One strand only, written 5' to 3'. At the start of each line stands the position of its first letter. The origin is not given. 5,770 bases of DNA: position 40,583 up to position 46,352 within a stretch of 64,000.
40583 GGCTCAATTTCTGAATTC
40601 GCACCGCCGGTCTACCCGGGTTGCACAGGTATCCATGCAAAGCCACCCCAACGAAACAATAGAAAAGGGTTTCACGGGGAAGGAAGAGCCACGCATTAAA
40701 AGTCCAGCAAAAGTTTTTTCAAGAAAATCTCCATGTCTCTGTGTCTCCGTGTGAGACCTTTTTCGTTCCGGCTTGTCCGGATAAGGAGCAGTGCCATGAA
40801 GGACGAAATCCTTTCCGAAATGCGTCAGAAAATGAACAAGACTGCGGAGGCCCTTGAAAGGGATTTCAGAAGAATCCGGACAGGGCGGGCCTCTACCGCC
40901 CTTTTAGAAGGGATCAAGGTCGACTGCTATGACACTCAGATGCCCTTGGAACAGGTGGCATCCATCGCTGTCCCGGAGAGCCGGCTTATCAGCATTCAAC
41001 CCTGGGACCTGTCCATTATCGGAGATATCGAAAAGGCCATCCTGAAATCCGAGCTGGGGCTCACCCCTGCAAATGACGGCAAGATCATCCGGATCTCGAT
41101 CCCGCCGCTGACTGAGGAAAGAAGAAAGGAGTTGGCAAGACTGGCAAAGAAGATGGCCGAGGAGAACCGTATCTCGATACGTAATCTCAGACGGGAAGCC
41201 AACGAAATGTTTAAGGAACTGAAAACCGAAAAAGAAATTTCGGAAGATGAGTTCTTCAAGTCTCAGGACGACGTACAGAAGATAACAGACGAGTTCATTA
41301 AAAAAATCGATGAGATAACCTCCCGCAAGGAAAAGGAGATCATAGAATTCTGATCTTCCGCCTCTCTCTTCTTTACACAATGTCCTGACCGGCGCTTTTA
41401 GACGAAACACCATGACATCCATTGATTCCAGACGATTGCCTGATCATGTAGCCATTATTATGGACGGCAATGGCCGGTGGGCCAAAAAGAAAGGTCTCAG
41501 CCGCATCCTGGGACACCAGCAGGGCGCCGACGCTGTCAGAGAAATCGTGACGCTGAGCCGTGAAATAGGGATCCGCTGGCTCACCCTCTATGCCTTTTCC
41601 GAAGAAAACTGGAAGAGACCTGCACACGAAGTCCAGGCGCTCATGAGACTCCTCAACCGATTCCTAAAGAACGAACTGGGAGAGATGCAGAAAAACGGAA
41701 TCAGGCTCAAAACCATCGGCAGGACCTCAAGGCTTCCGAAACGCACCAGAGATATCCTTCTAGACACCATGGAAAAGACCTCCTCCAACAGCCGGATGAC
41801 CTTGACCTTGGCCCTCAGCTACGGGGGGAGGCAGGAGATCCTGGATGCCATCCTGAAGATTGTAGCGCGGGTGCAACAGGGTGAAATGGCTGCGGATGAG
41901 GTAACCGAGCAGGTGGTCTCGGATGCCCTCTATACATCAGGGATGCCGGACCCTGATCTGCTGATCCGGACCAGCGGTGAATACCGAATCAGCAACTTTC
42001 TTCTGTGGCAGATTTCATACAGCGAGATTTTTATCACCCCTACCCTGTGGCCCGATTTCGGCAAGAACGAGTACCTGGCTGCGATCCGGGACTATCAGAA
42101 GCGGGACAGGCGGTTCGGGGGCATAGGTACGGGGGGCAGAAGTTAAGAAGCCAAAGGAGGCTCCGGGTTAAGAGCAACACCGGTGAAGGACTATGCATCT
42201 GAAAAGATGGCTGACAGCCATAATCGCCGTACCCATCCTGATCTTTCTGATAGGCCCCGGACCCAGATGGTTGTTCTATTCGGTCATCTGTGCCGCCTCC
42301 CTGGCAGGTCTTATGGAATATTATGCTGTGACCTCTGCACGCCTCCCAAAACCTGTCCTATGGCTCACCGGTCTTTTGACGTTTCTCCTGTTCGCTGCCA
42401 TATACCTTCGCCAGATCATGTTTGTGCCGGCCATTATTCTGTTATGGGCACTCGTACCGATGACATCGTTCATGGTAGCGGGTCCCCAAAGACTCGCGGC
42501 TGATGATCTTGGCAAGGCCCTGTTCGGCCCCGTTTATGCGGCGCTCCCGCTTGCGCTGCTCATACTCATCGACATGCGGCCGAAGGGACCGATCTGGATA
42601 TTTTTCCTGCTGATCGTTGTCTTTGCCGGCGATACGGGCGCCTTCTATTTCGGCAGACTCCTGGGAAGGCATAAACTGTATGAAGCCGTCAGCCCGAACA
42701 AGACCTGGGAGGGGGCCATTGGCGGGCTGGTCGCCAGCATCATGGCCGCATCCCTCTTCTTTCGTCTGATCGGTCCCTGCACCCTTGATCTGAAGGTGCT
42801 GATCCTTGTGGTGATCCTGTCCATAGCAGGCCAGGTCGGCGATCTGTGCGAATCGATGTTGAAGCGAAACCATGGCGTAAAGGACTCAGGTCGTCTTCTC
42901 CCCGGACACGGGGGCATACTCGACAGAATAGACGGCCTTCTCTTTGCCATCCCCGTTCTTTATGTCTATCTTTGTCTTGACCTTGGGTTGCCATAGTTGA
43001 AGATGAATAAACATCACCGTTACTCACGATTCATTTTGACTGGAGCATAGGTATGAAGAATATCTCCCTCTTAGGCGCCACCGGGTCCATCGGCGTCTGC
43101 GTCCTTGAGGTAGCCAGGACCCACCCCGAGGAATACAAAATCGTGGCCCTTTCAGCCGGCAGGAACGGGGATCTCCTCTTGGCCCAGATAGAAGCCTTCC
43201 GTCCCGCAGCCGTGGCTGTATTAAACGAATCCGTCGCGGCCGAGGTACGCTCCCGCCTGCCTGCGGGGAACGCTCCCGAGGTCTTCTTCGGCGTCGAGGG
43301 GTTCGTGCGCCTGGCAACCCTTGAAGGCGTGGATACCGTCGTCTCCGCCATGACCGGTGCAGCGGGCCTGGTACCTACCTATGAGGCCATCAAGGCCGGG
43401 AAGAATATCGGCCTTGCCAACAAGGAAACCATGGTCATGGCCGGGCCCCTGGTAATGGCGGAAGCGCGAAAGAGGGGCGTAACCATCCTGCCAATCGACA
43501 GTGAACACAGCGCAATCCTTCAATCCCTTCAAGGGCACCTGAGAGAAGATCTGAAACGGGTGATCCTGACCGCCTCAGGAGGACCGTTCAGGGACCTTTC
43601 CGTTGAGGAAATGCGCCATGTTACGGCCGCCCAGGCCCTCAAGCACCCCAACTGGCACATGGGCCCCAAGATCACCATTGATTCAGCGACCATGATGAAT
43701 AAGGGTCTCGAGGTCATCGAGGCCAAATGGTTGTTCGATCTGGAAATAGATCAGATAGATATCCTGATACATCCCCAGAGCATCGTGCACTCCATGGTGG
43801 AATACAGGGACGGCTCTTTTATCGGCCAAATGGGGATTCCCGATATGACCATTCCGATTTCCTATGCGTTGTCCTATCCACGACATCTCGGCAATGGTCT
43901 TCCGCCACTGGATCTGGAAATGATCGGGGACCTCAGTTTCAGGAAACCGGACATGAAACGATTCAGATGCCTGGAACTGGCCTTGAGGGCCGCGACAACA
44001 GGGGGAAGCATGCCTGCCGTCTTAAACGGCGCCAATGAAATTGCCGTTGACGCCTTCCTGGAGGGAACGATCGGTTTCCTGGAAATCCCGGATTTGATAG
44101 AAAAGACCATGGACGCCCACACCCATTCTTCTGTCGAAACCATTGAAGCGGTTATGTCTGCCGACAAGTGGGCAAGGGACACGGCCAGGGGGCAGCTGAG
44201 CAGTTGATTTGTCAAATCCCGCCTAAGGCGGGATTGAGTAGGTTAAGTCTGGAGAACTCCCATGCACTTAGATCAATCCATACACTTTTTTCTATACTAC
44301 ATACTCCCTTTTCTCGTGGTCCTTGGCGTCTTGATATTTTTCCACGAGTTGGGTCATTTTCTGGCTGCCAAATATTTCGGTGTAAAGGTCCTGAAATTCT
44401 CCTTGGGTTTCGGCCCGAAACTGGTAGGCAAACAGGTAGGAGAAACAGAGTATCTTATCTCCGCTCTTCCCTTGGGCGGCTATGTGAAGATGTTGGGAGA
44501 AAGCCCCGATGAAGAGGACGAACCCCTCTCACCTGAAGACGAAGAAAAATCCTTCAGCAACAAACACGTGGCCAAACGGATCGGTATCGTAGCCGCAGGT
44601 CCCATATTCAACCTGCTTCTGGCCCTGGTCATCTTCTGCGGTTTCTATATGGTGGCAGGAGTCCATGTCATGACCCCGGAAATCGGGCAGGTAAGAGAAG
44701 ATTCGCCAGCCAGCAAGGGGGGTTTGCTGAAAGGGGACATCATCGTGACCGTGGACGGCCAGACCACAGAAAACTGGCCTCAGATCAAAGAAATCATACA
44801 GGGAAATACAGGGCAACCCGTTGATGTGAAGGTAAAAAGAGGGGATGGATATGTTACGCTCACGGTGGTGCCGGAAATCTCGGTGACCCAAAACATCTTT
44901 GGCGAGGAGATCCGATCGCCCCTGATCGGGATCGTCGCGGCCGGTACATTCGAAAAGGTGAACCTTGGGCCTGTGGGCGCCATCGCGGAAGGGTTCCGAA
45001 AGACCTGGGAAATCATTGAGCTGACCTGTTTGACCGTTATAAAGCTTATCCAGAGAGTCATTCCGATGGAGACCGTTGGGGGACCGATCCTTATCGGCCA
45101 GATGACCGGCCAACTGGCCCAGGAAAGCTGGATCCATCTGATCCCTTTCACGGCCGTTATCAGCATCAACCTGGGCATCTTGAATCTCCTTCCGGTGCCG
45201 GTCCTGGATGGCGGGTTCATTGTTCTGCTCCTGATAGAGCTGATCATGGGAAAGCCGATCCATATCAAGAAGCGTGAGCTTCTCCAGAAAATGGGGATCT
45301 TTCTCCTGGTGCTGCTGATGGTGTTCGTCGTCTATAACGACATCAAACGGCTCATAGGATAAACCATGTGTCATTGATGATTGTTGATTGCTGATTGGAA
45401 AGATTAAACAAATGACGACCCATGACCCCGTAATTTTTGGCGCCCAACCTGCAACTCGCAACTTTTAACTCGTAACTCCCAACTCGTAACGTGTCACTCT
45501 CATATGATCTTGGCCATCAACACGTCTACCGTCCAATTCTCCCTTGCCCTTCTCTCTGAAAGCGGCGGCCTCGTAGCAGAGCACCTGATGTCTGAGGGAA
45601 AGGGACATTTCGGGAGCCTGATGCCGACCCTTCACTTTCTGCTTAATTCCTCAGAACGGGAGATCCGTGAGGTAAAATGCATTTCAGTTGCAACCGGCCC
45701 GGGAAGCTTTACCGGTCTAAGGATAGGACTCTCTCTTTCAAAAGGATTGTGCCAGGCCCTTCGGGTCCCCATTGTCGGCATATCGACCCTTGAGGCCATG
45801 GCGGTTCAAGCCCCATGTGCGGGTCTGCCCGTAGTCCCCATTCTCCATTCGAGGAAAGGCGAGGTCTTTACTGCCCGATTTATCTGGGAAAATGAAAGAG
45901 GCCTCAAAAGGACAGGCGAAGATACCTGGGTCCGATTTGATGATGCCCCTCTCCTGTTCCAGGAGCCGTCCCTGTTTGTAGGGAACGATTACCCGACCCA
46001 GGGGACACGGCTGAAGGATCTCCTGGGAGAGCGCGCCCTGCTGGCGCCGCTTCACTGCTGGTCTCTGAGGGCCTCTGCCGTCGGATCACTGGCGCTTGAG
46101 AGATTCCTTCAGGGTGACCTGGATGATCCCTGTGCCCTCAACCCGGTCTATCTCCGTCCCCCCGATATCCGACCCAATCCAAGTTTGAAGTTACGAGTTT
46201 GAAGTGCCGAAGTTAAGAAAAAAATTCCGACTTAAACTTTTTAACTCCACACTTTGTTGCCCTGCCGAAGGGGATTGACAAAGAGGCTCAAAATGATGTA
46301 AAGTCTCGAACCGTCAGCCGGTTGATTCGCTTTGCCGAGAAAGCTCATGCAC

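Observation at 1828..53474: Degenerate 7- and 8-nt tandem word tracts fill almost every spacer, including spacers inside conserved operons (STRR-like)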

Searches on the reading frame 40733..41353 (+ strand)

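Call 15: search_protein_families(library=ncbifam, proteins=[window:40733-41353:+], max_evalue=0.00001)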
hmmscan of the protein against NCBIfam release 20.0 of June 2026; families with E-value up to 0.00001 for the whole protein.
window:40733-41353:+ (206 aa): 1 family
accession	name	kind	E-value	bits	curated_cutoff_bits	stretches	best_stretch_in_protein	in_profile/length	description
TIGR00496.1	frr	equivalog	1.1e-66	223.8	149.1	1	32-206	2-176/176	ribosome recycling factor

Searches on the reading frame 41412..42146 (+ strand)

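Call 15: search_protein_families(library=ncbifam, proteins=[window:41412-42146:+], max_evalue=0.00001)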
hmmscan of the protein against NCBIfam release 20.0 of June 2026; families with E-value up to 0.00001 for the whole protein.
window:41412-42146:+ (244 aa): 16 families
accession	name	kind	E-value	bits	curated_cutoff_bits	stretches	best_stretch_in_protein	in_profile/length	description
NF011405.0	PRK14830.1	equivalog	9.4e-101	336.6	304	1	3-238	16-251/251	undecaprenyl pyrophosphate synthase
NF011406.0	PRK14831.1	subfamily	3.2e-98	328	375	1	3-238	17-252/256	undecaprenyl pyrophosphate synthase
NF011408.0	PRK14834.1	equivalog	2.3e-90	302.4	348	1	4-238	12-246/252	isoprenyl transferase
TIGR00055.1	uppS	equivalog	6.6e-88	293.9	109.55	1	9-236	1-228/228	polyprenyl diphosphate synthase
NF011411.0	PRK14838.1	equivalog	5.1e-87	291.2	417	1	3-237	6-238/244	isoprenyl transferase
NF011407.0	PRK14833.1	equivalog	2.6e-83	279.2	325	1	9-238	4-232/233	di-trans,poly-cis-decaprenylcistransferase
NF011404.0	PRK14829.1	equivalog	1.6e-78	263.6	372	1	4-238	25-259/260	isoprenyl transferase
NF011414.0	PRK14841.1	equivalog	1.6e-77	260.3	401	1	8-241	2-233/233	isoprenyl transferase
NF011412.0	PRK14839.1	equivalog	2e-73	246.7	334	1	10-239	10-230/240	di-trans,poly-cis-decaprenylcistransferase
NF007596.1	PRK10240.1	equivalog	1.3e-72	244.2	418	1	8-242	14-248/251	(2E,6E)-farnesyl-diphosphate-specific ditrans,polycis-undecaprenyl-diphosphate synthase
NF011413.0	PRK14840.1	equivalog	1.7e-71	240.8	410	1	5-236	14-249/250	isoprenyl transferase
NF011415.0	PRK14842.1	equivalog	3.6e-67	226.3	360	1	7-239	6-239/241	isoprenyl transferase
NF011403.0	PRK14828.1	equivalog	3.5e-65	220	348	1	3-236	22-257/258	isoprenyl transferase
NF011402.0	PRK14827.1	equivalog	2.9e-62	210.7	535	1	4-236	62-294/296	decaprenyl diphosphate synthase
NF011409.0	PRK14835.1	equivalog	7.6e-62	209.1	425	1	8-236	44-278/279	isoprenyl transferase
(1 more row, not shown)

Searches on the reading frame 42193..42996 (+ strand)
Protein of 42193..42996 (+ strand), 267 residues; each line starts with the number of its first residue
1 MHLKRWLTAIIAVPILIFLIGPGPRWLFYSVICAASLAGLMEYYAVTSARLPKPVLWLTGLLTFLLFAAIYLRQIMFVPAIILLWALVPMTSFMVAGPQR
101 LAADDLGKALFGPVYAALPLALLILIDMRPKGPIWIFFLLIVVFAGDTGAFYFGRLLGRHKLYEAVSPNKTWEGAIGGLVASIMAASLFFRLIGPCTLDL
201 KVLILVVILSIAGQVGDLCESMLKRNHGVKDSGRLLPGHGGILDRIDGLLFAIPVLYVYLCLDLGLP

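Call 15: search_protein_families(library=ncbifam, proteins=[window:42193-42996:+], max_evalue=0.00001)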
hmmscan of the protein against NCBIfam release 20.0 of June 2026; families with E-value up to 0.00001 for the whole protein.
window:42193-42996:+ (267 aa): 2 families
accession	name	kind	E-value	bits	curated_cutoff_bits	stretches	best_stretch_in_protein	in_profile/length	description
NF008635.0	PRK11624.1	equivalog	7.9e-40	137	385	1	131-260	149-278/285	phosphatidate cytidylyltransferase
NF003114.0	PRK04032.1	equivalog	2.8e-06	27.3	148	1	169-258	49-134/172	CDP-2,3-bis-(O-geranylgeranyl)-sn-glycerol synthase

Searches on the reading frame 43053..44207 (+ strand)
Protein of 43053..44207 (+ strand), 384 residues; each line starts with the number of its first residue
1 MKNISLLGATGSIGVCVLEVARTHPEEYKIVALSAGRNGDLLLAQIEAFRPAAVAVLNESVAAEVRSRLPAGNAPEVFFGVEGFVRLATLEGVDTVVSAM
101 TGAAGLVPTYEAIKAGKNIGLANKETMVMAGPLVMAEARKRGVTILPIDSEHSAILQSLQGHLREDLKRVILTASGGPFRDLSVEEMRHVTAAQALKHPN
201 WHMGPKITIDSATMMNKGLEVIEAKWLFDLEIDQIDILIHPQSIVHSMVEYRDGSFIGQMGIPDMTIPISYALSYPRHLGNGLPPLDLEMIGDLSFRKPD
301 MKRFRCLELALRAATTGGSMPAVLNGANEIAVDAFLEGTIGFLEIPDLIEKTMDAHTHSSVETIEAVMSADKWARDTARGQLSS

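Call 15: search_protein_families(library=ncbifam, proteins=[window:43053-44207:+], max_evalue=0.00001)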
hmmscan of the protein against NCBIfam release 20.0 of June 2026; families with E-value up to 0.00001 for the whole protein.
window:43053-44207:+ (384 aa): 3 families
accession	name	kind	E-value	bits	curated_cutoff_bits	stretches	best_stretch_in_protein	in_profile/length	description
NF009114.0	PRK12464.1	equivalog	1.8e-154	514.4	461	1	1-382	2-382/389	1-deoxy-D-xylulose-5-phosphate reductoisomerase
TIGR00243.1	Dxr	equivalog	1.1e-148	495.4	315.7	1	1-379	1-381/389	1-deoxy-D-xylulose-5-phosphate reductoisomerase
NF003938.0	PRK05447.1-1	equivalog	6.5e-134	446.9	515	1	1-382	1-393/398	1-deoxy-D-xylulose-5-phosphate reductoisomerase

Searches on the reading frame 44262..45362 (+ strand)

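Call 16: search_protein_families(library=ncbifam, proteins=[window:44262-45362:+], max_evalue=0.00001)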
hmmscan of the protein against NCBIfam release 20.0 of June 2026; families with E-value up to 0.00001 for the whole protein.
window:44262-45362:+ (366 aa): 6 families
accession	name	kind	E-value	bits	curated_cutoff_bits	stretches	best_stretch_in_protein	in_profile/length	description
TIGR00054.1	TIGR00054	equivalog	7e-90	301.9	147.55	2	139-365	204-420/421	RIP metalloprotease RseP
NF008046.0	PRK10779.1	equivalog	2.4e-74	251.1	477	2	138-364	223-450/450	sigma E protease regulator RseP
TIGR02860.1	spore_IV_B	equivalog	5.7e-08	32.1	305.25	1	130-205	108-181/402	SpoIVB peptidase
NF041521.1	HhoA_HhoB_HtrA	equivalog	7.7e-08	32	450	1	141-204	267-331/335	HhoA/HhoB/HtrA family serine endopeptidase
TIGR02037.1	degP_htrA_DO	subfamily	2e-07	30.3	416.2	1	141-203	263-326/434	Do family serine endopeptidase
NF045589.1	Cterm_S41_CtpB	exception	7.8e-06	24.8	633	0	144-195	137-190/416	carboxyl-terminal processing protease CtpB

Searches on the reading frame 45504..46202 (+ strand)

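Call 16: search_protein_families(library=ncbifam, proteins=[window:45504-46202:+], max_evalue=0.00001)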
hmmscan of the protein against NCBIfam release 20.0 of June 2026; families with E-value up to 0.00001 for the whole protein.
window:45504-46202:+ (232 aa): 3 families
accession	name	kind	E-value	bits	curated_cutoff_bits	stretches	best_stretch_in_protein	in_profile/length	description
TIGR03725.1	T6A_YeaZ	equivalog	2.3e-41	142.1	69.3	1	2-218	1-212/212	tRNA (adenosine(37)-N6)-threonylcarbamoyltransferase complex dimerization subunit type 1 TsaB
TIGR03723.1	T6A_TsaD_YgjD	equivalog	3e-08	33.1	296.1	1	13-102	30-116/314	tRNA (adenosine(37)-N6)-threonylcarbamoyltransferase complex transferase subunit TsaD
TIGR00329.1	gcp_kae1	subfamily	5.6e-07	29.1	207.8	1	33-98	46-111/305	tRNA (adenosine(37)-N6)-threonylcarbamoyltransferase complex transferase subunit TsaD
